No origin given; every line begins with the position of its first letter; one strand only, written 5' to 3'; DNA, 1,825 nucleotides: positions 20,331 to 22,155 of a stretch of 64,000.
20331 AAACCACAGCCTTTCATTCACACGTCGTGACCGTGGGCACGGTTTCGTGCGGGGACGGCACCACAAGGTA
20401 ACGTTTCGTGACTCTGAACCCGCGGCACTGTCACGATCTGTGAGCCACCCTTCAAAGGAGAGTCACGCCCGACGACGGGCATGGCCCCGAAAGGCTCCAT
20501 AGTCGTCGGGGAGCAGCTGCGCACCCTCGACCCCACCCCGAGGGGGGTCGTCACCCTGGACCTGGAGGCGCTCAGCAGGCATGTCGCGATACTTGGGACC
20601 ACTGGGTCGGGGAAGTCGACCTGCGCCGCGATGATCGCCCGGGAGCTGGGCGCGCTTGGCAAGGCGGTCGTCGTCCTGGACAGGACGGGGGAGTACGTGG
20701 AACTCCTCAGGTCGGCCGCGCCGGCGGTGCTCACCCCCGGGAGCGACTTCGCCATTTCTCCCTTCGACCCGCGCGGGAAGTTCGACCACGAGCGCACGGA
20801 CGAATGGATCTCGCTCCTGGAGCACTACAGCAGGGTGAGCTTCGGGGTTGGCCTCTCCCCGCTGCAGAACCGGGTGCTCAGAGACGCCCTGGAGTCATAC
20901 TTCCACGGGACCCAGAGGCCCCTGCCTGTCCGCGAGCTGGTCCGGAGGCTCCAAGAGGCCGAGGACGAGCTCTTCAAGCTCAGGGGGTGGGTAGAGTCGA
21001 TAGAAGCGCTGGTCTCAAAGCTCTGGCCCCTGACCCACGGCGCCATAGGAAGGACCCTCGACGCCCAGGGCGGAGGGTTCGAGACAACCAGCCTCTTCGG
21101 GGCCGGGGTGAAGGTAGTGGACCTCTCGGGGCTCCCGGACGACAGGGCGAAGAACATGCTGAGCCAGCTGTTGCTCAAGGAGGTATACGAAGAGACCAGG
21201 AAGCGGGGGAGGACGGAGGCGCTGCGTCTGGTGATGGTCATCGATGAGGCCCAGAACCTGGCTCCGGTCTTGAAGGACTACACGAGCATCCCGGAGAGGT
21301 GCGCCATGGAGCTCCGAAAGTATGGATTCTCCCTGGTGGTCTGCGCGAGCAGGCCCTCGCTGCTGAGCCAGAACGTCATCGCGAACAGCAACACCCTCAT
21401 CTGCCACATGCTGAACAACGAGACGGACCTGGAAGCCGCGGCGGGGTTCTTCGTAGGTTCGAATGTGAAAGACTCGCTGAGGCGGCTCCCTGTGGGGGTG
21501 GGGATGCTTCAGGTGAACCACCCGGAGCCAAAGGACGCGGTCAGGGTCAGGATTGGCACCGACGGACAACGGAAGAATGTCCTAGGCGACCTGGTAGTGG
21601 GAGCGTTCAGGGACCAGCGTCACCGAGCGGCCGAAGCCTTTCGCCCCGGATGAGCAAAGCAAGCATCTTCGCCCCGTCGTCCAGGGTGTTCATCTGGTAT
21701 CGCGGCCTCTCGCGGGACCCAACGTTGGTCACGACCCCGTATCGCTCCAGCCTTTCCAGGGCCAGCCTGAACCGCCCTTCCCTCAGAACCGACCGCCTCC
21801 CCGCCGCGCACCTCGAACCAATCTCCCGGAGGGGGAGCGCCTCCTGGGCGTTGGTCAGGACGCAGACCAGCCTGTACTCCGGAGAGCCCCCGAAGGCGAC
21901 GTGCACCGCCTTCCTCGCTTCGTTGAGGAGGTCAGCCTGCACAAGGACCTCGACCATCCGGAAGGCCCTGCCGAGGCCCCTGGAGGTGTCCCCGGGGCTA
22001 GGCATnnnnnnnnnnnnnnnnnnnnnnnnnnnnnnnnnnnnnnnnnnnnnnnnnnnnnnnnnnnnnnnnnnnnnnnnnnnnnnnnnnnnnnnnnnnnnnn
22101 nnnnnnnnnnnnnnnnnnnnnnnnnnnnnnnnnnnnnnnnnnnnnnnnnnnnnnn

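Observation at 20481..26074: Uncharacterised gene cluster: active HerA-like ATPase facing a tightly coupled operon (dead HerA-like-wHTH, RecA-like ATPase, membrane protein, wHTH)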

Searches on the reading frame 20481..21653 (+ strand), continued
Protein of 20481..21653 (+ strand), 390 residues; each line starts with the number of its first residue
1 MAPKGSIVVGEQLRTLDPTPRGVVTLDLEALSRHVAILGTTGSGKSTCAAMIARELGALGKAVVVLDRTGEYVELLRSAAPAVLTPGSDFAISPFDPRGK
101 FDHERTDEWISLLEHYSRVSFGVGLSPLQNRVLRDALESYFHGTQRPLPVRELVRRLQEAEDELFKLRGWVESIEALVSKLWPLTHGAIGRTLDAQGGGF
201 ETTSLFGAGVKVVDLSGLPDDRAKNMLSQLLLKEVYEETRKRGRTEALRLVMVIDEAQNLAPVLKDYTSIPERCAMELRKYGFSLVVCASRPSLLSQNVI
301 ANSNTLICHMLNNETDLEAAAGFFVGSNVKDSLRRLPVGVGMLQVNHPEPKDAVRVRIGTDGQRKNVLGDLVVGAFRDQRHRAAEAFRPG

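Call 77: search_dna_similar(query=window:20481-21653:+, collection=plasmids, mode=protein, max_rows=8)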
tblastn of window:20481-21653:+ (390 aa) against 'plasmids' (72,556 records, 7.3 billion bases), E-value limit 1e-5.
Records with a match: 113; places in all: 122; records where one place covers at least 80% of the query: 0.
Best place of each record, by identity: <60% 113.
By first word of the organism name: Escherichia 42; Klebsiella 19; Salmonella 13; Citrobacter 12; Enterobacter 8; Shigella 3; Methylocella 2; Providencia 2; Paenarthrobacter 1; Erythrobacter 1; and 10 more.
By predicted mobility (MOB-suite, as given by PLSDB): conjugative 66; non-mobilizable 30; mobilizable 17.
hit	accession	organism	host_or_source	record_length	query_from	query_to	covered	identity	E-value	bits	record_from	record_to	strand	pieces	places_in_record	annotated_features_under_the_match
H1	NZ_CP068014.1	Paenarthrobacter ureafaciens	cell culture,in the nicotine environment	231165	199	337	36%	31.8%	9e-6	56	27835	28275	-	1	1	ATP-binding protein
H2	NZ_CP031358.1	Erythrobacter aureus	marine sediment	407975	210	373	42%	26.2%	4e-6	57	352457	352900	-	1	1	DUF87 domain-containing protein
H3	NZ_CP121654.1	Rhizobium sp. CB3171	Calliandra calothyrsus,cell culture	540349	210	337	33%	31.0%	2e-6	58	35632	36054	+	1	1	DUF87 domain-containing protein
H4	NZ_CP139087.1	Methylocella tundrae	Single cell,tundra wetland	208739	210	337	33%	31.0%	5e-6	56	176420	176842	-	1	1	DUF87 domain-containing protein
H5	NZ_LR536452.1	Methylocella tundrae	-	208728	210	337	33%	31.0%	5e-6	56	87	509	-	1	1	DUF87 domain-containing protein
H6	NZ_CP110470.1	Rhodococcus opacus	cell culture,Soil contaminated by oil ...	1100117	202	316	29%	33.6%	7e-8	62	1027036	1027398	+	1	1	record has no annotation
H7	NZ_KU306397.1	Corynebacterium glutamicum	-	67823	196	316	31%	30.4%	9e-6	56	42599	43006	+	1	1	DUF87 domain-containing protein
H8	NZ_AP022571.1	Mycolicibacterium poriferae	-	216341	207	316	28%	33.1%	2e-6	58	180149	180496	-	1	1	DUF87 domain-containing protein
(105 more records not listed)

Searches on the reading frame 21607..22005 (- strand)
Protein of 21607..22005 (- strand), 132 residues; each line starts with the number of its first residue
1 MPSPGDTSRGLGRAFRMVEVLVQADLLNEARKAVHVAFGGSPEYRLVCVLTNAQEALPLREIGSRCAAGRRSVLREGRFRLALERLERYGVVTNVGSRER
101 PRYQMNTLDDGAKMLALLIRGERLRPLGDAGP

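Call 3: search_protein_families(library=pfam, proteins=[window:21607-22005:-], max_evalue=0.1)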
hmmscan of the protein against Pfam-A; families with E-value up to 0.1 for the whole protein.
window:21607-22005:- (132 aa): 0 families

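Call 4: search_protein_families(library=padloc, proteins=[window:21607-22005:-], max_evalue=0.1)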
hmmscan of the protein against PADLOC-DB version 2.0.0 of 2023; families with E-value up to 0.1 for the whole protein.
window:21607-22005:- (132 aa): 0 families

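Call 5: search_protein_families(library=ncbifam, proteins=[window:21607-22005:-], max_evalue=0.1)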
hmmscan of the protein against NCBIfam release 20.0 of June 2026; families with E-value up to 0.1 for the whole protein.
window:21607-22005:- (132 aa): 0 families

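Call 66: search_solved_structures(query=A5, max_evalue=10, show_alignments=1)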
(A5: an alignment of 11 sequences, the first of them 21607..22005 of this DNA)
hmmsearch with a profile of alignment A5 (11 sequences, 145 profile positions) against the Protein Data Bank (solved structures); distinct sequences matched with E-value up to 10: 7.
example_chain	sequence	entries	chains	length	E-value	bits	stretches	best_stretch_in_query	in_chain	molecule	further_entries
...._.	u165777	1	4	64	0.049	16.5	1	47-78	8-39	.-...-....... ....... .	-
2lnb_A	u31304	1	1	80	0.08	15.8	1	47-78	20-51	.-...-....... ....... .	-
7ueb_E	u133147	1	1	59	0.31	13.9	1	49-79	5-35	PscE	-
1j75_A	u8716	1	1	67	0.58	13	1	45-78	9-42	Tumor Stroma and Activated Macrophage Protein DLM-1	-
9j8g_A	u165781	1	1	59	0.92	12.3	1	46-78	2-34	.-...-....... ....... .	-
7cv0_A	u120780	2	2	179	1.3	11.9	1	50-83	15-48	Transcriptional regulator NiaR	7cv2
2heo_A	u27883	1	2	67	1.6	11.5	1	45-78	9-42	Z-DNA binding protein 1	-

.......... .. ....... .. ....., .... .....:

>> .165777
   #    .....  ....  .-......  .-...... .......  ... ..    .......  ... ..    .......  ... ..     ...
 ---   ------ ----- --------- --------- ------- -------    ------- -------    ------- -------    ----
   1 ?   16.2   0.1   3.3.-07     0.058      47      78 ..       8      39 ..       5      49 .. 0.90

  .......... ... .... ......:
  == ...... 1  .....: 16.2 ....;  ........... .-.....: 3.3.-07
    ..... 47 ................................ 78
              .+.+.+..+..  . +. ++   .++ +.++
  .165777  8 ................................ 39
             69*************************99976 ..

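Call 67: search_protein_families(library=pfam, alignment_id=A5, max_evalue=1)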
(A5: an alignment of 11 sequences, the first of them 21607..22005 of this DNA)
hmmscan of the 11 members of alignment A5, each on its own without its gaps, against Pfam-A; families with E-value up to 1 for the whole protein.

A. member 1, window:21607-22005:- (132 aa): 0 families

B. families by the number of members that match (of 11 scanned): 23 families
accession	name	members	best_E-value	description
PF12802.13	MarR_2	5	0.0037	MarR family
PF09339.16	HTH_IclR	5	0.013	IclR helix-turn-helix domain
PF01047.28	MarR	3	0.013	MarR family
PF01978.25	TrmB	3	0.021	Sugar-specific transcriptional regulator TrmB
PF02606.20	LpxK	3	0.027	Tetraacyldisaccharide-1-P 4'-kinase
PF00392.27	GntR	2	0.0084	Bacterial regulatory proteins, gntR family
PF09502.15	HrpB4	2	0.042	Bacterial type III secretion protein (HrpB4)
PF12840.13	HTH_20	2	0.065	Helix-turn-helix domain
PF13412.12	HTH_24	1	0.0012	Winged helix-turn-helix DNA-binding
PF13463.12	HTH_27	1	0.0036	Winged helix DNA-binding domain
PF13814.12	Replic_Relax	1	0.016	Replication-relaxation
PF08279.18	HTH_11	1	0.018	HTH domain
PF09397.16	FtsK_gamma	1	0.04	Ftsk gamma domain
PF13936.12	HTH_38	1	0.043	Helix-turn-helix domain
PF13551.12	HTH_29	1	0.062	Winged helix-turn helix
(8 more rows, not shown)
